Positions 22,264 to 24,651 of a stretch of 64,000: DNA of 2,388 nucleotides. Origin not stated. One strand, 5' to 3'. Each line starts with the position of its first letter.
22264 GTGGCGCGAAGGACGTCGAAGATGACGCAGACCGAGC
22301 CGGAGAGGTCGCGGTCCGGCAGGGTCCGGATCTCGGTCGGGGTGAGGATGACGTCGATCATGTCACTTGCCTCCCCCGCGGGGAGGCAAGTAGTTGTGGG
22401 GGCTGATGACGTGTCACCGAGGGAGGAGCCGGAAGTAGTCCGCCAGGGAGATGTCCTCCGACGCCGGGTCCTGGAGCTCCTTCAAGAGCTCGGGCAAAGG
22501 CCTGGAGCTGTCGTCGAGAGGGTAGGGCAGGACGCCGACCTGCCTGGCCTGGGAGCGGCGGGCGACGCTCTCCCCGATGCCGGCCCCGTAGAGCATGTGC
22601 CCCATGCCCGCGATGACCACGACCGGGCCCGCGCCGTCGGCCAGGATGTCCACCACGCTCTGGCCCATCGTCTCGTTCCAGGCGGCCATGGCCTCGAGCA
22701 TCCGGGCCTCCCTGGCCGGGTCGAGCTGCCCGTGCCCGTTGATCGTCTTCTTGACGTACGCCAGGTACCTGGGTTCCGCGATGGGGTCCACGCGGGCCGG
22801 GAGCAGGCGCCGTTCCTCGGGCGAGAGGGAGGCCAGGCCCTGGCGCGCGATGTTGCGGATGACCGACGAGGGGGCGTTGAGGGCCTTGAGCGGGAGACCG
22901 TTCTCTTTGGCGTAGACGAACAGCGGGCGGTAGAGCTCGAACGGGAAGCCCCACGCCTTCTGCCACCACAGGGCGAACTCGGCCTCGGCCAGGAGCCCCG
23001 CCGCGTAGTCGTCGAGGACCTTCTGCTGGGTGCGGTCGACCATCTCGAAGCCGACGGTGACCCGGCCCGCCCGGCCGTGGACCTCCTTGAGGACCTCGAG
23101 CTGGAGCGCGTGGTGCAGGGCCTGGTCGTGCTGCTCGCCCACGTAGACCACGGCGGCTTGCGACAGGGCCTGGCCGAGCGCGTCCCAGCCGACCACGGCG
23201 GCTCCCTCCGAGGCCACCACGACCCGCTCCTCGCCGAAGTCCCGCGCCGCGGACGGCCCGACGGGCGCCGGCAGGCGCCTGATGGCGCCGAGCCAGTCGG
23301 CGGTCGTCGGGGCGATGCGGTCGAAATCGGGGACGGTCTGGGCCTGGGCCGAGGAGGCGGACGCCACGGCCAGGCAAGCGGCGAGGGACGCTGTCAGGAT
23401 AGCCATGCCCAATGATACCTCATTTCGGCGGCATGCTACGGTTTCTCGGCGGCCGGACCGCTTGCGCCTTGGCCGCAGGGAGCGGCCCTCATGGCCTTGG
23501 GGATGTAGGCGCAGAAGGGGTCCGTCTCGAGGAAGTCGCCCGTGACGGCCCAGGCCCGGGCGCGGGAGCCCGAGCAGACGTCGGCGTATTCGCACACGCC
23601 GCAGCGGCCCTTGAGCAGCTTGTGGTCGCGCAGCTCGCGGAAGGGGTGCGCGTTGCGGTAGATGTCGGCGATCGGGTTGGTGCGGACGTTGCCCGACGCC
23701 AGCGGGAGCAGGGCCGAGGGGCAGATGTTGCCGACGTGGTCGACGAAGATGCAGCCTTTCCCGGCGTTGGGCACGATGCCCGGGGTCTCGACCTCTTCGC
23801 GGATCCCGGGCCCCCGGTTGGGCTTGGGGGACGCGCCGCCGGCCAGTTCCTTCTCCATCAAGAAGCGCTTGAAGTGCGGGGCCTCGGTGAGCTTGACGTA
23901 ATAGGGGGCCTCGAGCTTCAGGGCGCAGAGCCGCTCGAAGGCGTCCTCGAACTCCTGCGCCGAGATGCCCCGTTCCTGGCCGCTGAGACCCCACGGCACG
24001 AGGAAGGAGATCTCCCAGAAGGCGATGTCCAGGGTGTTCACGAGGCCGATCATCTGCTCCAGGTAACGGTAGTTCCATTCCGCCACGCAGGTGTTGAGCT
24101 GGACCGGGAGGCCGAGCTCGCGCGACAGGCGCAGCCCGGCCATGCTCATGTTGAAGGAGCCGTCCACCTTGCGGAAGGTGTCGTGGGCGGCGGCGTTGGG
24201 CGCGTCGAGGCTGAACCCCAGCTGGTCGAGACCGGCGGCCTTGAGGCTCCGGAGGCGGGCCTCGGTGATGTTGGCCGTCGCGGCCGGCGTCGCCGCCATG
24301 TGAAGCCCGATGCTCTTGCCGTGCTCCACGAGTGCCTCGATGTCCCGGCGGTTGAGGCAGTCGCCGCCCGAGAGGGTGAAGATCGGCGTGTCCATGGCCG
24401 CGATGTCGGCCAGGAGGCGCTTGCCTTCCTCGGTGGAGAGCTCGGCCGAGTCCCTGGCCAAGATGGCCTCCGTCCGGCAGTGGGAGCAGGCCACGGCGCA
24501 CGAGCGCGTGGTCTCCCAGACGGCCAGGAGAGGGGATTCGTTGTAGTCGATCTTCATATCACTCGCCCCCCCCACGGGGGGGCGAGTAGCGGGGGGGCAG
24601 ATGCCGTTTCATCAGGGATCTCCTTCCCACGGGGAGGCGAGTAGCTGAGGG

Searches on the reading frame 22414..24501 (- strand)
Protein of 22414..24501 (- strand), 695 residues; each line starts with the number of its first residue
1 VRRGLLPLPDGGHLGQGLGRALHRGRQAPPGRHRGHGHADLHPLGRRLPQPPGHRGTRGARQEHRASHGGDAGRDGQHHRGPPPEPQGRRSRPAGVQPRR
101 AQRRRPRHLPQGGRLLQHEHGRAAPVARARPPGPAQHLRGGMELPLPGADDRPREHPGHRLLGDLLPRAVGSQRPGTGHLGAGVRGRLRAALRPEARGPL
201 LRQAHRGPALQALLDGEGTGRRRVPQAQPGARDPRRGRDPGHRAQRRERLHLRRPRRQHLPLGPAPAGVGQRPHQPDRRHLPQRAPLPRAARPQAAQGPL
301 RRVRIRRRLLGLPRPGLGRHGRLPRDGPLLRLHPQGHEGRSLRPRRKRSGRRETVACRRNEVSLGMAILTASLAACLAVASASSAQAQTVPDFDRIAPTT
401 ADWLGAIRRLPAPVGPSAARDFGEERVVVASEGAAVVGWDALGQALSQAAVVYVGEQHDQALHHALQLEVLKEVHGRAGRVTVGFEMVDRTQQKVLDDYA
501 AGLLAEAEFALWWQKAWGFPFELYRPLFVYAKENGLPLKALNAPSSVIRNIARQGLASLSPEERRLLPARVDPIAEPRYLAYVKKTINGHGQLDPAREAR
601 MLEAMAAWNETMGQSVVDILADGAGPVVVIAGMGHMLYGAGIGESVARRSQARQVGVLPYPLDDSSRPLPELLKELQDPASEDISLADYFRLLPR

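Call 7: search_protein_families(library=pfam, proteins=[window:22414-24501:-], max_evalue=0.01)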
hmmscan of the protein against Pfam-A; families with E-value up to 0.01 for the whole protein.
window:22414-24501:- (695 aa): 1 family
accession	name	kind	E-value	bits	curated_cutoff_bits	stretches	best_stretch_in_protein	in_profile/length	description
PF04187.18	Cofac_haem_bdg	-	9.7e-56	189.6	27.7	1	444-643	3-210/213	Haem-binding uptake, Tiki superfamily, ChaN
